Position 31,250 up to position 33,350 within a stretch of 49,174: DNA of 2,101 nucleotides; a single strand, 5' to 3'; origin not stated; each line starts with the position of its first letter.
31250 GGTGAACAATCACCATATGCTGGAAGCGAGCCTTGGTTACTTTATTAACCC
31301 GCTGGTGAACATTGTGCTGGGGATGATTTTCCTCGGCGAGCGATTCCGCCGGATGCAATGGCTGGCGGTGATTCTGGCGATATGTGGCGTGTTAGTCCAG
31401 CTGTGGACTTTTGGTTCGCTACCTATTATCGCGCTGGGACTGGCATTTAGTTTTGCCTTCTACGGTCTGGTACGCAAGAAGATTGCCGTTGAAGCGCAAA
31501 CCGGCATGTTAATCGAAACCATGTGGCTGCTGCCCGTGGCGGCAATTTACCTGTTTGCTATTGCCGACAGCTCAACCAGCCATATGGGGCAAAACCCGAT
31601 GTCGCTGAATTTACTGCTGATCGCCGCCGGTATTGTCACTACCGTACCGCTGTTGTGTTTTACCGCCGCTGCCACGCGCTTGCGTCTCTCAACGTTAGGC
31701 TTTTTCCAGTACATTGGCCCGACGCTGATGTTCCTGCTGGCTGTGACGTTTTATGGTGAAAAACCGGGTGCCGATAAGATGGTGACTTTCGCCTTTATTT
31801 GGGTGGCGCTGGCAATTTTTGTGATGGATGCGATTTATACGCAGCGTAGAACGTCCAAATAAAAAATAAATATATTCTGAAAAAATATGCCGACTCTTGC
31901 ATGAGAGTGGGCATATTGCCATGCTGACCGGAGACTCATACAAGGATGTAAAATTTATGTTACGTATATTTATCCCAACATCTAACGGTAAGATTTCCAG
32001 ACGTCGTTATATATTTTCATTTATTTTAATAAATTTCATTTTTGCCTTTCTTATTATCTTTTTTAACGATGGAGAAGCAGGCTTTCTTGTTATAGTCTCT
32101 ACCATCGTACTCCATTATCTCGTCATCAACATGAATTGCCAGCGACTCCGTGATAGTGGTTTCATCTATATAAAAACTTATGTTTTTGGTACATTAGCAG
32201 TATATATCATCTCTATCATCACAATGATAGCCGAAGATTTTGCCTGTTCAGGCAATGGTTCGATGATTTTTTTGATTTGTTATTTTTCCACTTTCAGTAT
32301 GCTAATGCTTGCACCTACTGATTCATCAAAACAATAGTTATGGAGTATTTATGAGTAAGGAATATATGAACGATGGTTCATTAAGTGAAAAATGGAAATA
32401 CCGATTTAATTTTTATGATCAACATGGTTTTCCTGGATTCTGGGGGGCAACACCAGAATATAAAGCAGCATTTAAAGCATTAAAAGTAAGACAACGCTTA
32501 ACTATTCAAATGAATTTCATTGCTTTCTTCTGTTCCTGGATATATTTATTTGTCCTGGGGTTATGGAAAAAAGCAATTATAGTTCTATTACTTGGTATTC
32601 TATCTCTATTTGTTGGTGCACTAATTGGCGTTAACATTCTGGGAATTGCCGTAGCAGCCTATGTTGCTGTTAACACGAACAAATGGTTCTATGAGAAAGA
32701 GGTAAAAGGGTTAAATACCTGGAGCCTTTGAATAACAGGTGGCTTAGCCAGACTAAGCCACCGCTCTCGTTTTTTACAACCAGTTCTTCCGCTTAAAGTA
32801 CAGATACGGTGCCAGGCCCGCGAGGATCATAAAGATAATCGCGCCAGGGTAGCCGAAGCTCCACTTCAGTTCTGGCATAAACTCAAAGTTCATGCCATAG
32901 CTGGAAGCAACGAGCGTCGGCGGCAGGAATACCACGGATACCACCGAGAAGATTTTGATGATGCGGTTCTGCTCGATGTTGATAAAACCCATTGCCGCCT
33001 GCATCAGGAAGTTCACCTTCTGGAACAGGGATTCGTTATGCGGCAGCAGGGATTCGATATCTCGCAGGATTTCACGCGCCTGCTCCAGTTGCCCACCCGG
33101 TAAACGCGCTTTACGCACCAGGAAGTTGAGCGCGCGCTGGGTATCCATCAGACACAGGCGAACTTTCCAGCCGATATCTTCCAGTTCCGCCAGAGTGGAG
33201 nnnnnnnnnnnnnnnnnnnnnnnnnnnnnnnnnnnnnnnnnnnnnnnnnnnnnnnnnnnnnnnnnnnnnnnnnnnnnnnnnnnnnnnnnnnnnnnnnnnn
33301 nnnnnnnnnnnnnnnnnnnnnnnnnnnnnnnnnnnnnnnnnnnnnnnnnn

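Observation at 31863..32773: AT-rich two-gene islet (yigG-yigF) between rarD and corA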

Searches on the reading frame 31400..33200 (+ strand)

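Call 93: profile_search(protein=L001:2007-2306:-)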
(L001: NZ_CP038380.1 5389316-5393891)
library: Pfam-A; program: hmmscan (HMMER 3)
A. the first sequence (99 residues): domains with independent E <= 10: 1; with E <= 0.001: 0
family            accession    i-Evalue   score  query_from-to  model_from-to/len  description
CoA_binding_3     PF13727.12       0.51    10.8      16-41         37-62/175  CoA-binding domain

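Call 100: search_protein_families(proteins=[L001:2522-2905:+, L001:2007-2306:-, L002:4272-5117:+, L002:5117-5611:+], library=ncbifam, max_evalue=0.01)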
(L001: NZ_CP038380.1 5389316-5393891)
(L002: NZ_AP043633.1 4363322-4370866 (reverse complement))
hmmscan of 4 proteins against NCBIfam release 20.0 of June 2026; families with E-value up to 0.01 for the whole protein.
L001:2522-2905:+ (128 aa): 1 family
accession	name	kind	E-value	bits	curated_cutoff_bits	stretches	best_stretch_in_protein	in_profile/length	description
NF008474.0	PRK11371.1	equivalog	5.5e-06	26.5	217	1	8-120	15-133/138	hypothetical protein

L001:2007-2306:- (99 aa): 0 families

L002:4272-5117:+ (282 aa): 1 family
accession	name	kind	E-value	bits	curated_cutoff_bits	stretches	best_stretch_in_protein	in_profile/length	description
TIGR03034.1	TIGR03034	subfamily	2.7e-118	394.4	156.45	1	8-280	1-274/274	YPO3983 family protein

L002:5117-5611:+ (165 aa): 0 families
